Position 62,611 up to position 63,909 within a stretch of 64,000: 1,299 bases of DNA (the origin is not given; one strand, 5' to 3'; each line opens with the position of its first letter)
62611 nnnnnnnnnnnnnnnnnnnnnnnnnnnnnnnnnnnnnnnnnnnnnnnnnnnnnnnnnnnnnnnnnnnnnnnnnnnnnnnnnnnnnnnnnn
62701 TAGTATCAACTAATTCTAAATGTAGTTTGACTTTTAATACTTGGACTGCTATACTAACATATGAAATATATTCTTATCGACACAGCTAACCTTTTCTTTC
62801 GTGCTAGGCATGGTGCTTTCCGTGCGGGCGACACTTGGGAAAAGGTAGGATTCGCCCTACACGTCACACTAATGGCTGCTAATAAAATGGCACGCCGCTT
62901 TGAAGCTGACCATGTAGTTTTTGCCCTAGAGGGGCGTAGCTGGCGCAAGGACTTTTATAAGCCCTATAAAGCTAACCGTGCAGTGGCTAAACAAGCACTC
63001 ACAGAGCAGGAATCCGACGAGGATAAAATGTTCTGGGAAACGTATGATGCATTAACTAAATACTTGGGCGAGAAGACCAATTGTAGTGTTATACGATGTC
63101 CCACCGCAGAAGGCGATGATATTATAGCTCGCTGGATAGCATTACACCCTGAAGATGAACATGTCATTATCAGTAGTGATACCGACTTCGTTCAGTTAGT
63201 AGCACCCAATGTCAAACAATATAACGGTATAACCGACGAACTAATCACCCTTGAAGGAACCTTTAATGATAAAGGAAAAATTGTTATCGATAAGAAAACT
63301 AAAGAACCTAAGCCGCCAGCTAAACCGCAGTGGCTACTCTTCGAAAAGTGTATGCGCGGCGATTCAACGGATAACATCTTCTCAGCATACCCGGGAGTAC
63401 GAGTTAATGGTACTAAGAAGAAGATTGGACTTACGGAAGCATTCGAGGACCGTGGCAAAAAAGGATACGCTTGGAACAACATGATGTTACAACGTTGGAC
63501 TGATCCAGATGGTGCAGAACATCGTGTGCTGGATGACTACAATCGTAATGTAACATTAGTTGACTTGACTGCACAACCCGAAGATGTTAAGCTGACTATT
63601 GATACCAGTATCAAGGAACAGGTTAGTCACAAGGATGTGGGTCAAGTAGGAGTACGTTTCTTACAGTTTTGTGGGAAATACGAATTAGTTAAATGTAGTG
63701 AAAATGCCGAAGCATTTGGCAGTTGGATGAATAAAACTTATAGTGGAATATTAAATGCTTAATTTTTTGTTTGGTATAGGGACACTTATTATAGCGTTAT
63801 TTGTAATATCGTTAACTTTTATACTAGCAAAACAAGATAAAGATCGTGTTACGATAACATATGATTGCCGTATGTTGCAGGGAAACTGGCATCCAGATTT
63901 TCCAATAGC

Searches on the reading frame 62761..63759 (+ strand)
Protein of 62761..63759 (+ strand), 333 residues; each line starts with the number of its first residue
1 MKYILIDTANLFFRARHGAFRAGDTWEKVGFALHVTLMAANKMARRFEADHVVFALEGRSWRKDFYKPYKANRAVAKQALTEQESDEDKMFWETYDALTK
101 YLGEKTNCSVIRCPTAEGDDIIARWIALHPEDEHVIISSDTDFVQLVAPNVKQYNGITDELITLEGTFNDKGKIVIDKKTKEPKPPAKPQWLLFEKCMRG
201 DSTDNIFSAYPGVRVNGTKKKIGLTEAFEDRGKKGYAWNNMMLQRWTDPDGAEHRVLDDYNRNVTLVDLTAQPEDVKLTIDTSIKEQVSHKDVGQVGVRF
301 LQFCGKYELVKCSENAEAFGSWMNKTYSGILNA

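Call 7: search_dna_similar(query=window:62761-63759:+, collection=phages, mode=protein, max_rows=25)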
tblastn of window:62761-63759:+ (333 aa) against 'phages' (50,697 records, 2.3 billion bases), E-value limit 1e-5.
Records with a match: 206; places in all: 206; records where one place covers at least 80% of the query: 171.
Best place of each record, by identity: <60% 206.
By first word of the organism name: Campylobacter 36; Escherichia 34; Rhizobium 20; Stenotrophomonas 16; Synechococcus 12; Pseudomonas 11; Klebsiella 11; Erwinia 8; Salmonella 8; Aeromonas 7; and 17 more.
By host as written in the record: - 18; Campylobacter jejuni NCTC12662 15; Stenotrophomonas maltophilia 13; Escherichia coli 11; Campylobacter jejuni 11; Synechococcus sp. 9; Pseudomonas aeruginosa PAO1 5; Klebsiella pneumoniae 5; and 73 more.
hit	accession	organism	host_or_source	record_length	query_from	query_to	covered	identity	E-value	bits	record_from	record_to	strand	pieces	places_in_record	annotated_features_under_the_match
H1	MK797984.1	Pseudomonas phage vB_PaeM_PA5oct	-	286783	3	324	97%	51.2%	7e-97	319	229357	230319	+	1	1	RNaseH ribonuclease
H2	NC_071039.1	Pseudomonas phage vB_PaeM_PA5oct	-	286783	3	324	97%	51.2%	7e-97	319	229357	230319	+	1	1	exonuclease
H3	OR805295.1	Pseudomonas phage Paride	Pseudomonas aeruginosa PAO1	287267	3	324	97%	51.2%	7e-97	319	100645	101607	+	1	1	exonuclease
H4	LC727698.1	Pseudomonas phage sp. 30-3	Pseudomonas aeruginosa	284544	3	324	97%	51.2%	9e-97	319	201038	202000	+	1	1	hypothetical protein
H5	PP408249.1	Pseudomonas phage vB_Pa-PAC2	Pseudomonas aeruginosa PAO1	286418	3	324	97%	51.2%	9e-97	319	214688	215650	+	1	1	RNaseH ribonuclease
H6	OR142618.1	Pseudomonas phage Callisto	Pseudomonas aeruginosa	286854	3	324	97%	51.2%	9e-97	319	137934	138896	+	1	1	xni: flap endonuclease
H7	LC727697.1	Pseudomonas phage sp. 30-2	Pseudomonas aeruginosa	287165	3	324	97%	51.2%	9e-97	319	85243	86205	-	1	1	hypothetical protein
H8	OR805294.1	Pseudomonas phage Ettore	Pseudomonas aeruginosa PAO1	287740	3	324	97%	51.2%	9e-97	319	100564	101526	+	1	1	exonuclease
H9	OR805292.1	Pseudomonas phage Cassandra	Pseudomonas aeruginosa PAO1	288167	3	324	97%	51.2%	9e-97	319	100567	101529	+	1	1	exonuclease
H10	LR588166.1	Pseudomonas phage vB_PaeM_MIJ3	-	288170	3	324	97%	51.2%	9e-97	319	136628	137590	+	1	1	polA: DNA polymerase I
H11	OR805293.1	Pseudomonas phage Deifobo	Pseudomonas aeruginosa PAO1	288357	3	324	97%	51.2%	9e-97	319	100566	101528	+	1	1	exonuclease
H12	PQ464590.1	Erwinia phage Hallingskeid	Erwinia aphidicola B01_10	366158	3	325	97%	47.4%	1e-92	307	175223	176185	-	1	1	exonuclease | hypothetical protein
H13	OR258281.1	Xanthomonas phage XaC1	Xanthomonas vesicatoria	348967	3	319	95%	48.1%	1e-92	307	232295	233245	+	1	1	53EXOc domain-containing protein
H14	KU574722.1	Pectobacterium phage vB_PcaM_CBB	Pectobacterium carotovorum subsp. ...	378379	3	319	95%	47.0%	2e-89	298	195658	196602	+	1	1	RNaseH ribonuclease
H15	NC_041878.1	Pectobacterium phage vB_PcaM_CBB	Pectobacterium carotovorum subsp. ...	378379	3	319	95%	47.0%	2e-89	298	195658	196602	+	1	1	RNaseH ribonuclease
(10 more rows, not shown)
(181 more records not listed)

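Call 9: find_related_loci(query=window:62761-63759:+, collection=viral_contigs, flank=3000)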
Query window:62761-63759:+ (333 aa) in viral_contigs; peptide patterns used: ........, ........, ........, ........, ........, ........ (x = any residue, [..] = any of these).
600 stretches matched a pattern (row limit reached: there are more); 600 encode a relative of the query (tblastn E <= 1e-3); the best 80 are kept; 80 distinct loci.
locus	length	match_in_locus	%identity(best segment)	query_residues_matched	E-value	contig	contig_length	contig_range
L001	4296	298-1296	100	1-333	0e+0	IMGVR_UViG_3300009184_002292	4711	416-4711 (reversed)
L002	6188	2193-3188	98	1-332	0e+0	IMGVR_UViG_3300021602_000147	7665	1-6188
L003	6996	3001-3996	95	1-332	0e+0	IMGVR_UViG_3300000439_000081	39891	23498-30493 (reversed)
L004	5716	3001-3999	84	1-333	0e+0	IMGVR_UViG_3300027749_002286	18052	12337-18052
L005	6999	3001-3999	84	1-333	0e+0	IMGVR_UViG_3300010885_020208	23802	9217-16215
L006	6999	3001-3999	82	1-333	0e+0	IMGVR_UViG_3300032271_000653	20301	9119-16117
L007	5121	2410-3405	84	1-332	0e+0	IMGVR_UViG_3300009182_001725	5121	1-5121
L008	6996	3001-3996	83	1-332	0e+0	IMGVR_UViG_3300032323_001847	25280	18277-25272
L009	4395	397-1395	82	1-333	0e+0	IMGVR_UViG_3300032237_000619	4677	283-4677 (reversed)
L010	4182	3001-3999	82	1-333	0e+0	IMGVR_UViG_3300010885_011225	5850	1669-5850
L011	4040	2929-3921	82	1-331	0e+0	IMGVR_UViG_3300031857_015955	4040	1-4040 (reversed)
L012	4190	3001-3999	82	1-333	0e+0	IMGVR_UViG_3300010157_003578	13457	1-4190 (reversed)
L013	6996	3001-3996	83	1-332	0e+0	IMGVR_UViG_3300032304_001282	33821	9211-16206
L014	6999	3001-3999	81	1-333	0e+0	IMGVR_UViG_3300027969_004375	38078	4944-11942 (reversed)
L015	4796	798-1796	81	1-333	0e+0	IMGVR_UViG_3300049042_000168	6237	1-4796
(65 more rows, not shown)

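Call 18: search_protein_families(library=pfam, proteins=[window:62761-63759:+], max_evalue=0.01)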
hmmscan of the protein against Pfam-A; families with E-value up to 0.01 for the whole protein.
window:62761-63759:+ (333 aa): 1 family
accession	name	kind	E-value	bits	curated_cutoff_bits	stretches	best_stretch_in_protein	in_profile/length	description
PF02739.22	5_3_exonuc_N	-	8.3e-19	68.3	34.3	1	2-160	1-151/164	5'-3' exonuclease, N-terminal resolvase-like domain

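Call 19: search_protein_families(library=phrogs, proteins=[window:62761-63759:+], max_evalue=0.001)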
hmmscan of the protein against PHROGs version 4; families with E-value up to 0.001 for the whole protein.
window:62761-63759:+ (333 aa): 1 family
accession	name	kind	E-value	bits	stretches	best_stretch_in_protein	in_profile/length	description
phrog_107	-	DNA, RNA and nucleotide metabolism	1.4e-37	131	1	2-320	120-407/542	exonuclease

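Call 80: get_annotated_region(hit=H1, flank=400)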
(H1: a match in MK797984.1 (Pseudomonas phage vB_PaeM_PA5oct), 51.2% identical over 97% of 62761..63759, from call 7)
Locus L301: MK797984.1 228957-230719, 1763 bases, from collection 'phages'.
description: Pseudomonas phage vB_PaeM_PA5oct, complete genome.
organism: Pseudomonas phage vB_PaeM_PA5oct (NCBI taxid 2163605)
taxonomy: Viruses; Duplodnaviria; Heunggongvirae; Uroviricota; Caudoviricetes; Arenbergviridae; Wroclawvirus; Wroclawvirus PA5oct
host: -; source: -; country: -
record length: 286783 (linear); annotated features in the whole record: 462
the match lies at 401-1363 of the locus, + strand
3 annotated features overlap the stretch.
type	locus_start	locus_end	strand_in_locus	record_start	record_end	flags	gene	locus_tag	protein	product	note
CDS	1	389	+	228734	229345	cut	-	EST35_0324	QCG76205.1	hypothetical protein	-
CDS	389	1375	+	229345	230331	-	-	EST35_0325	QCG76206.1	RNaseH ribonuclease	ESI-MS/MS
CDS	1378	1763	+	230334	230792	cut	-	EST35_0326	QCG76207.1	hypothetical protein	-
